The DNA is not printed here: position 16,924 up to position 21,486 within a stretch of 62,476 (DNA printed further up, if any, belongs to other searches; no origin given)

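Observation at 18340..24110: About 5.7 kb of one 17-18-residue repeat spans two adjacent genes: the N-terminal ~1000 aa of VirB10 and a separate 1138-aa protein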

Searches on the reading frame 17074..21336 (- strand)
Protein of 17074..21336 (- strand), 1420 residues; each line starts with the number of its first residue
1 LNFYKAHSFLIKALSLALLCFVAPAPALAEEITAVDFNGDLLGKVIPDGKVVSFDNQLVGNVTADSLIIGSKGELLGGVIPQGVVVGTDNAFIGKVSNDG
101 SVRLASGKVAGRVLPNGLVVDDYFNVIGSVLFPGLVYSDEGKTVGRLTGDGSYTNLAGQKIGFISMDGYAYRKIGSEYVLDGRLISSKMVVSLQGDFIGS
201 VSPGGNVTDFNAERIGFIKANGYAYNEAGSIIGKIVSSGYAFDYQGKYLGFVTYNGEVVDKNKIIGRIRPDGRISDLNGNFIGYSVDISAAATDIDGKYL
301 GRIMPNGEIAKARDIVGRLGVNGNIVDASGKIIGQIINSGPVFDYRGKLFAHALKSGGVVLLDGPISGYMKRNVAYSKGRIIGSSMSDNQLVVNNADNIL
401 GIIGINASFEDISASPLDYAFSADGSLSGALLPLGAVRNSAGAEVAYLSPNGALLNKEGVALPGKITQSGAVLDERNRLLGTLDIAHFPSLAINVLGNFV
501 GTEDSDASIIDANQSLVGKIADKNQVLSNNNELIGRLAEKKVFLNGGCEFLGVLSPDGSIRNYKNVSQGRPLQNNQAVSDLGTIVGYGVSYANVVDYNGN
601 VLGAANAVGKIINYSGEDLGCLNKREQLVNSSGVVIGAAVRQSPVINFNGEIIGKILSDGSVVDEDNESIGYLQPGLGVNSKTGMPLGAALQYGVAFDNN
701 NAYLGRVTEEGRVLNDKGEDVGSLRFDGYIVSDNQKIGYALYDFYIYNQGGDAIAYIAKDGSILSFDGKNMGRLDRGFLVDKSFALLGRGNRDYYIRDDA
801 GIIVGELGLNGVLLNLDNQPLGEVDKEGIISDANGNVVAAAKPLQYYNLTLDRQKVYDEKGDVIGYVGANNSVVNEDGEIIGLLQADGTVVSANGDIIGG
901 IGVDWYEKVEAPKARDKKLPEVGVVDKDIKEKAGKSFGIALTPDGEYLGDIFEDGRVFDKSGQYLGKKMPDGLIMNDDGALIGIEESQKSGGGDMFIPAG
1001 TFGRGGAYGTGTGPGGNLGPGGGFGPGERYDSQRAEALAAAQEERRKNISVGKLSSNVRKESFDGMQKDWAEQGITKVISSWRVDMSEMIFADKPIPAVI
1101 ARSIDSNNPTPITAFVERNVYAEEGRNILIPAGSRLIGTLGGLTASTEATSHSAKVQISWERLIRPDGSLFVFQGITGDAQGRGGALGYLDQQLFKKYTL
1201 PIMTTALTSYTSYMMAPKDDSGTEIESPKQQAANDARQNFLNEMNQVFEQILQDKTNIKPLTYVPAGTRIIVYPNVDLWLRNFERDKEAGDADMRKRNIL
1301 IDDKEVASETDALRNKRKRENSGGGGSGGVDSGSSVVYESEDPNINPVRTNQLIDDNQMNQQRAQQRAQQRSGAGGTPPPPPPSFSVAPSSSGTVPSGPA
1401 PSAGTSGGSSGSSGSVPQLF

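Call 6: search_protein_families(library=pfam, proteins=[window:17074-21336:-], max_evalue=0.01)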
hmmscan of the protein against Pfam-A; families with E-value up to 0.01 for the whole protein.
window:17074-21336:- (1420 aa): 4 families
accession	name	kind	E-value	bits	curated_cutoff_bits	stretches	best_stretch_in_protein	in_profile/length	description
PF21785.3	Bflower_2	-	2.7e-53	179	38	5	185-262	15-89/112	5-fold beta-flower protein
PF03743.19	TrbI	-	1.9e-34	119.6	35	1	1090-1280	2-188/188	Bacterial conjugation TrbI-like protein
PF21784.3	Bflower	-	2.8e-18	66.8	25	1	736-784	10-57/116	4-fold beta flower protein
PF12396.14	DUF3659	-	2.3e-11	43.8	24.8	0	794-844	12-58/61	Protein of unknown function (DUF3659)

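Call 18: find_homologous_proteins(query=window:17074-21336:-, max_evalue=0.00001)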
Query window:17074-21336:- (1420 aa): 1019 proteins with E <= 0.00001 among 8000 candidates; the best 120 are listed.
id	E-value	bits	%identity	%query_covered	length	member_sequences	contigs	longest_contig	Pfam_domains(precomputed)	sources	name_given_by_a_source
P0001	0.0e+0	3130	100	100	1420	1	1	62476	PF21784.4,PF12396.15,PF21785.4,PF03743.20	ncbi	-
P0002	0.0e+0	1813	58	95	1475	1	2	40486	PF21784.4,PF12396.15,PF21785.4,PF03743.20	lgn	-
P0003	0.0e+0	1802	57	96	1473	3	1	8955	PF21784.4,PF12396.15,PF21785.4,PF03743.20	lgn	-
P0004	0.0e+0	1788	58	96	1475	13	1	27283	PF21784.4,PF12396.15,PF21785.4,PF03743.20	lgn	-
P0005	0.0e+0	1732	46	69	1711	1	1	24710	PF21784.4,PF12396.15,PF21785.4,PF03743.20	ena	-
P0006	0.0e+0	1717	55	100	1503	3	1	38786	PF21784.4,PF12396.15,PF21785.4,PF03743.20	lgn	-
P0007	0.0e+0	1710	47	69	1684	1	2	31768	PF21784.4,PF05593.20,PF12396.15,PF21785.4,PF03743.20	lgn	-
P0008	0.0e+0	1701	55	96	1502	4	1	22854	PF21784.4,PF12396.15,PF21785.4,PF03743.20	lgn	-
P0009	0.0e+0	1696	40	96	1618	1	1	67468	PF21784.4,PF12396.15,PF21785.4,PF03743.20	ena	-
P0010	0.0e+0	1695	40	96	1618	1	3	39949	PF21784.4,PF12396.15,PF21785.4,PF03743.20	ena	-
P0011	0.0e+0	1695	40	96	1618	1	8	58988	PF21784.4,PF12396.15,PF21785.4,PF03743.20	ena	-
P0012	0.0e+0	1694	55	94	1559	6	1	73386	PF21784.4,PF12396.15,PF21785.4,PF03743.20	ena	-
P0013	0.0e+0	1694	40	95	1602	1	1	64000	PF21784.4,PF12396.15,PF21785.4,PF03743.20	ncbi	-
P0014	0.0e+0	1693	40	96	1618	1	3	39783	PF21784.4,PF12396.15,PF21785.4,PF03743.20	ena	-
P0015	0.0e+0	1682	49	96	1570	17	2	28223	PF21784.4,PF12396.15,PF21785.4,PF03743.20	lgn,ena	-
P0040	0.0e+0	1680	49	96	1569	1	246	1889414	PF21784.4,PF12396.15,PF21785.4,PF03743.20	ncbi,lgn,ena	-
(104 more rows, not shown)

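Call 22: find_encoding_contigs(protein=P0040, flank=10000, max_places=2)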
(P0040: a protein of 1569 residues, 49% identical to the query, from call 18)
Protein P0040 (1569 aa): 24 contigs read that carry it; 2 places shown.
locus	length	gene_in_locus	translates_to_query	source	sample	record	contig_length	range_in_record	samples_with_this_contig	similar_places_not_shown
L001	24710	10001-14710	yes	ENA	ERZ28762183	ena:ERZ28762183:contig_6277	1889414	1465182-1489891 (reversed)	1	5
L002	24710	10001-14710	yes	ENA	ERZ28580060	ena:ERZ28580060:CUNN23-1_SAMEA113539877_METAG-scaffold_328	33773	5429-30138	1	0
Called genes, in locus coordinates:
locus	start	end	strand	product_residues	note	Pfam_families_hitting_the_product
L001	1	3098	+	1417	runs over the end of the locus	-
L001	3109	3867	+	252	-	PF04335:VirB8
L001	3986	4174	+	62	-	-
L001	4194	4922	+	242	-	PF04335:VirB8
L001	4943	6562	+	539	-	PF03524:CagX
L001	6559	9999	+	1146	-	-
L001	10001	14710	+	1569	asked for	PF12396:DUF3659 (faint), PF21784:Bflower (faint), PF21785:Bflower_2, PF03743:TrbI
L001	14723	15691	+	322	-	PF00437:T2SSE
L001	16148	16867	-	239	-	-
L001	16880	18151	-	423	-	-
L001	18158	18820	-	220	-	-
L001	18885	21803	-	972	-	-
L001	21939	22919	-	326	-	PF01381:HTH_3, PF04545:Sigma70_r4 (faint), PF12844:HTH_19 (weak), PF13443:HTH_26 (faint), PF13560:HTH_31, PF01381:HTH_3, PF13560:HTH_31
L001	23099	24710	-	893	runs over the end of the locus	PF01551:Peptidase_M23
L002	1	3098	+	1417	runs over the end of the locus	-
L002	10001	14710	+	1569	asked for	PF12396:DUF3659 (faint), PF21784:Bflower (faint), PF21785:Bflower_2, PF03743:TrbI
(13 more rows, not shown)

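Call 25: list_cluster_members(proteins=[P0001, P0179, P0166, P0132])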
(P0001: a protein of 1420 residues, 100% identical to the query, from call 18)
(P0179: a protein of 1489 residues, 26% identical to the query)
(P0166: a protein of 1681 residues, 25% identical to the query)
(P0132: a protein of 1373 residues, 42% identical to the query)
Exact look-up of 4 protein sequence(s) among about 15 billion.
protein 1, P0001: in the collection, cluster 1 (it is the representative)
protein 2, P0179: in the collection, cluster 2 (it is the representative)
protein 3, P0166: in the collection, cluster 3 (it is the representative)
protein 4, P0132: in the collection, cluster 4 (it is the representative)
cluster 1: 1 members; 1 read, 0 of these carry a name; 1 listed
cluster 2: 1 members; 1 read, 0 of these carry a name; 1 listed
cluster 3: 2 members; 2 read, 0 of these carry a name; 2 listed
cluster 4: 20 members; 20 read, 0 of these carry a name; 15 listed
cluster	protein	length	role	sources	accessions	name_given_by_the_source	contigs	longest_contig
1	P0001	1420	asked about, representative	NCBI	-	-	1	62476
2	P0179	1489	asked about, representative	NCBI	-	-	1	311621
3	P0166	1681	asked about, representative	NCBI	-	-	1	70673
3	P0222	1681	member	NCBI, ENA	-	-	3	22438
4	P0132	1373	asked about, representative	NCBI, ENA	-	-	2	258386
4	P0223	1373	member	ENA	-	-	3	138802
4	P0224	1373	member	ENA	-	-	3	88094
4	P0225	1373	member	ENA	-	-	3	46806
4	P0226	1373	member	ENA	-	-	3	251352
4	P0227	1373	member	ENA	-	-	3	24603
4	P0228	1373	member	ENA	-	-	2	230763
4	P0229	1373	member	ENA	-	-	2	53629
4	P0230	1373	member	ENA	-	-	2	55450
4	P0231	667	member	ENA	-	-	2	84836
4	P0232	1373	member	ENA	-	-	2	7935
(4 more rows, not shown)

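Call 26: find_related_loci(query=A1, collection=genome_contigs, flank=10000)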
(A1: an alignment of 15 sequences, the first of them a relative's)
Query A1 (1420 aa) in genome_contigs; peptide patterns used: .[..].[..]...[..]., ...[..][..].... (x = any residue, [..] = any of these).
453 stretches matched a pattern; 343 encode a relative of the query (tblastn E <= 1e-3); the best 80 are kept; 80 distinct loci.
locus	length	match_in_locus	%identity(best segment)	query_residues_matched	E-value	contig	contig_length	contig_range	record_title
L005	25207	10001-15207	58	2-1365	0e+0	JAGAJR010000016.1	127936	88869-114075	MAG: Alphaproteobacteria bacterium isolate RGIG8504 Water_deer_Cecum-2__c357554, whole genome shotgun sequence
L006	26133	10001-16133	54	16-1420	0e+0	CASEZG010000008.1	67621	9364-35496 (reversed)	uncultured proteobacterium isolate O35_L1_319319_idba_bin.187 genome assembly, contig: O35_L1_319319_idba_bin.187.fa_sca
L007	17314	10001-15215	56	16-1317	0e+0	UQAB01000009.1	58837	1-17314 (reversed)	uncultured Azospirillum sp. isolate UMGS63 genome assembly, contig: NODE_470_length_58837_cov_9.623196, whole genome sho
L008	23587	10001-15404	54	10-1376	0e+0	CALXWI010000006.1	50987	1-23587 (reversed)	MAG: uncultured Alphaproteobacteria bacterium isolate BRZ_ED__bin7 genome assembly, contig: BRZ_ED__NODE_795_length_5098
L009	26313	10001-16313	54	5-1356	0e+0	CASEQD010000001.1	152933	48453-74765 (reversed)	uncultured proteobacterium isolate A106_L4_349349_idba_bin.46 genome assembly, contig: A106_L4_349349_idba_bin.46.fa_sca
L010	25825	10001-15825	51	13-1378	0e+0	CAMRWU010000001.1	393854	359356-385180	MAG TPA_asm: uncultured proteobacterium isolate SRR13573577_bin.13_metawrap_v1.3_MAG genome assembly, contig: NODE.1_len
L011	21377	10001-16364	53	18-1372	0e+0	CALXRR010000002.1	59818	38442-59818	MAG: uncultured Alphaproteobacteria bacterium isolate BRZ_AG__bin71 genome assembly, contig: BRZ_AG__NODE_968_length_598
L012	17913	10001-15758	51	12-1341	0e+0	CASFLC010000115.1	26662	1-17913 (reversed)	uncultured proteobacterium isolate SI.A99.metabat-bins.196 genome assembly, contig: SI.A99.metabat-bins.196.fa_k141_3482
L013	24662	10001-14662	53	10-1345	0e+0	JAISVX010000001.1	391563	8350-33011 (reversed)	MAG: Lactobacillaceae bacterium isolate Mx356_bin52 k119_1325285, whole genome shotgun sequence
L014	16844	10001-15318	50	5-1358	0e+0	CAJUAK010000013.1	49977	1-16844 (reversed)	MAG TPA_asm: uncultured Alphaproteobacteria bacterium isolate MGBC118957 genome assembly, contig: MGBC118957.13, whole g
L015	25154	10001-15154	50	12-1336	0e+0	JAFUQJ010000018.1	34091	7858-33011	MAG: Alphaproteobacteria bacterium isolate RGIG4730 Roe_deer_Rectum.Co__c179762, whole genome shotgun sequence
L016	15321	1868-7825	49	1-1342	0e+0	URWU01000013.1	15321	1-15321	uncultured Alphaproteobacteria bacterium isolate UMGS1426 genome assembly, contig: NODE_400_length_15321_cov_5.120464, w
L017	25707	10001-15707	51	5-1322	0e+0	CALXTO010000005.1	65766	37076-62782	MAG: uncultured Alphaproteobacteria bacterium isolate BRZ_CT__bin33 genome assembly, contig: BRZ_CT__NODE_722_length_657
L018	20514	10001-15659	51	11-1368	0e+0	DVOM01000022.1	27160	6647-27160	MAG TPA_asm: Candidatus Scatocola faecigallinarum isolate 2846 CHK22__C134548_L27160_ERR2241687, whole genome shotgun se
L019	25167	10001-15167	52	3-1356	0e+0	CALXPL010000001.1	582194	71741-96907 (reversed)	MAG: uncultured Alphaproteobacteria bacterium isolate BRZ_FQ__bin96 genome assembly, contig: BRZ_FQ__NODE_1_length_58219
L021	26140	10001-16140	48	5-1420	0e+0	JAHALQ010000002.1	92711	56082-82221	MAG: Proteobacteria bacterium isolate L3_072_000M1_dasL3_072_000M1_concoct_80 L3_072_000M1_scaffold_121, whole genome sh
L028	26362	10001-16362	49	11-1420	0e+0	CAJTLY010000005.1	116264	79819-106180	MAG TPA_asm: uncultured Alphaproteobacteria bacterium isolate MGBC103387 genome assembly, contig: MGBC103387.5, whole ge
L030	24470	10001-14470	48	20-1420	0e+0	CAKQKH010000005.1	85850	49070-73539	MAG: uncultured Alphaproteobacteria bacterium isolate REFINED_METABAT215_TOP10_CONTIGS_1500_ASSEMBLY_K77_MERGED__Hadza_M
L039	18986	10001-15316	49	10-1420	0e+0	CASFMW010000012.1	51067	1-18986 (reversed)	uncultured proteobacterium isolate O25_L1_391391_idba_bin.172 genome assembly, contig: O25_L1_391391_idba_bin.172.fa_sca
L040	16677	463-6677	47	16-1420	0e+0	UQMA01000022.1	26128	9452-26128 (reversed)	uncultured Azospirillum sp. isolate UMGS418 genome assembly, contig: NODE_589_length_26128_cov_5.572048, whole genome sh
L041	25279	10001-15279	46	1-1420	0e+0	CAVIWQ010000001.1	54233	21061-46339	Bacteroidaceae bacterium isolate G02630-L1_cleanbin_000010 genome assembly, contig: Spades_G02630-L1_contig_232, whole g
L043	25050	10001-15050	52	6-1420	0e+0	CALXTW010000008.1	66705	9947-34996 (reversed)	MAG: uncultured Alphaproteobacteria bacterium isolate BRZ_RR__bin74 genome assembly, contig: BRZ_RR__NODE_434_length_667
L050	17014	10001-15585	46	4-1420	0e+0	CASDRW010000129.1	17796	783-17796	uncultured proteobacterium isolate SI.B40.metabat-bins.148 genome assembly, contig: SI.B40.metabat-bins.148.fa_k141_3973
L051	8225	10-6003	47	11-1420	0e+0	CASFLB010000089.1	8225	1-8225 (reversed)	uncultured proteobacterium isolate O80_L3_331331_idba_bin.82 genome assembly, contig: O80_L3_331331_idba_bin.82.fa_scaff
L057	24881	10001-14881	48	10-1420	0e+0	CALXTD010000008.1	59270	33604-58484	MAG: uncultured Alphaproteobacteria bacterium isolate BRZ_RF__bin97 genome assembly, contig: BRZ_RF__NODE_478_length_592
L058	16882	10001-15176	45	4-1420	0e+0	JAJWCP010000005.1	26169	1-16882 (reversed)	MAG: Proteobacteria bacterium isolate B13_bin.31.fa NODE_360_length_26169_cov_8.669143, whole genome shotgun sequence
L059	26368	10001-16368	46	13-1420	0e+0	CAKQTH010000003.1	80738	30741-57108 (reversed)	MAG: uncultured Alphaproteobacteria bacterium isolate REFINED_METABAT215_TOP10_CONTIGS_1500_ASSEMBLY_K77_MERGED__Hadza_M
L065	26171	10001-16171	42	11-1420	0e+0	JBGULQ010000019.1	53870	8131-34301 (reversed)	MAG: Alphaproteobacteria bacterium isolate ruminal_MAG_253 ruminal_MAG_253_contig_0019, whole genome shotgun sequence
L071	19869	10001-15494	53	5-1420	0e+0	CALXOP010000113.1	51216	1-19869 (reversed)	MAG: uncultured Alphaproteobacteria bacterium isolate E12__bin290 genome assembly, contig: E12__k127_5579550, whole geno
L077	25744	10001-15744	46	14-1420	0e+0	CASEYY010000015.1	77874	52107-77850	uncultured proteobacterium isolate SI.O72.metabat-bins.143 genome assembly, contig: SI.O72.metabat-bins.143.fa_k141_1670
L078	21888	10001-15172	42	11-1420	0e+0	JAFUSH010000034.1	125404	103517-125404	MAG: Alphaproteobacteria bacterium isolate RGIG4780 Roe_deer_Reticulum-3__c1106, whole genome shotgun sequence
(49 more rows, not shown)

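Call 40: find_encoding_contigs(protein=P0009, flank=500, max_places=1)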
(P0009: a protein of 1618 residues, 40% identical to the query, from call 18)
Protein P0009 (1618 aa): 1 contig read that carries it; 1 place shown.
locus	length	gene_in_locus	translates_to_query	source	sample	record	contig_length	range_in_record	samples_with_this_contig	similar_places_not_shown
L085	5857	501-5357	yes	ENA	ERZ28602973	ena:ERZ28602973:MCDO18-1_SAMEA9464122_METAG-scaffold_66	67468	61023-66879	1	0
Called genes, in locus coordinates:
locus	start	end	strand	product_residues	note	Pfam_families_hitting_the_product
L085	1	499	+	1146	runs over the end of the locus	-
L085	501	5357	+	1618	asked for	PF12396:DUF3659 (faint), PF21784:Bflower (faint), PF21785:Bflower_2, PF03743:TrbI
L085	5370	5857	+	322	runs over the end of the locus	PF00437:T2SSE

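Call 41: find_encoding_contigs(protein=P0005, flank=500, max_places=1)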
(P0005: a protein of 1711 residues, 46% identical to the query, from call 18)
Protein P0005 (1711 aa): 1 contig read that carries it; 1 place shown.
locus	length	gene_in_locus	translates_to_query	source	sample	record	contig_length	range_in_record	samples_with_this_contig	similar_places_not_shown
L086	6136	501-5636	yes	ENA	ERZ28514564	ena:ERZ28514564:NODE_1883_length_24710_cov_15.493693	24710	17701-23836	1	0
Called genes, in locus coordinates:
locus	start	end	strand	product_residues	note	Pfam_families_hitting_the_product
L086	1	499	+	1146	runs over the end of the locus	-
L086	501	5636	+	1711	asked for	PF12396:DUF3659 (faint), PF21784:Bflower (faint), PF21785:Bflower_2, PF03743:TrbI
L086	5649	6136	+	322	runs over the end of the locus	PF00437:T2SSE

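Call 49: search_protein_families(library=ncbifam, proteins=[window:17074-21336:-], max_evalue=0.001)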
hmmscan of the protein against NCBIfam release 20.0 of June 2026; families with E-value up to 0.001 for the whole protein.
window:17074-21336:- (1420 aa): 3 families
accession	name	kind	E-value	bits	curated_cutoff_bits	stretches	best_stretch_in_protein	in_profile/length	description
NF038092.1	T4SS_ComB10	equivalog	1.7e-30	106.1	300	1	1086-1282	20-213/225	DNA type IV secretion system protein ComB10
NF038091.1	T4SS_VirB10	equivalog_domain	1.4e-27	96.5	220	1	1087-1282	8-193/197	type IV secretion system protein VirB10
NF010405.0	PRK13831.1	subfamily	3.1e-15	56.1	386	1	1096-1273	251-420/433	IncP-type conjugal transfer protein TrbI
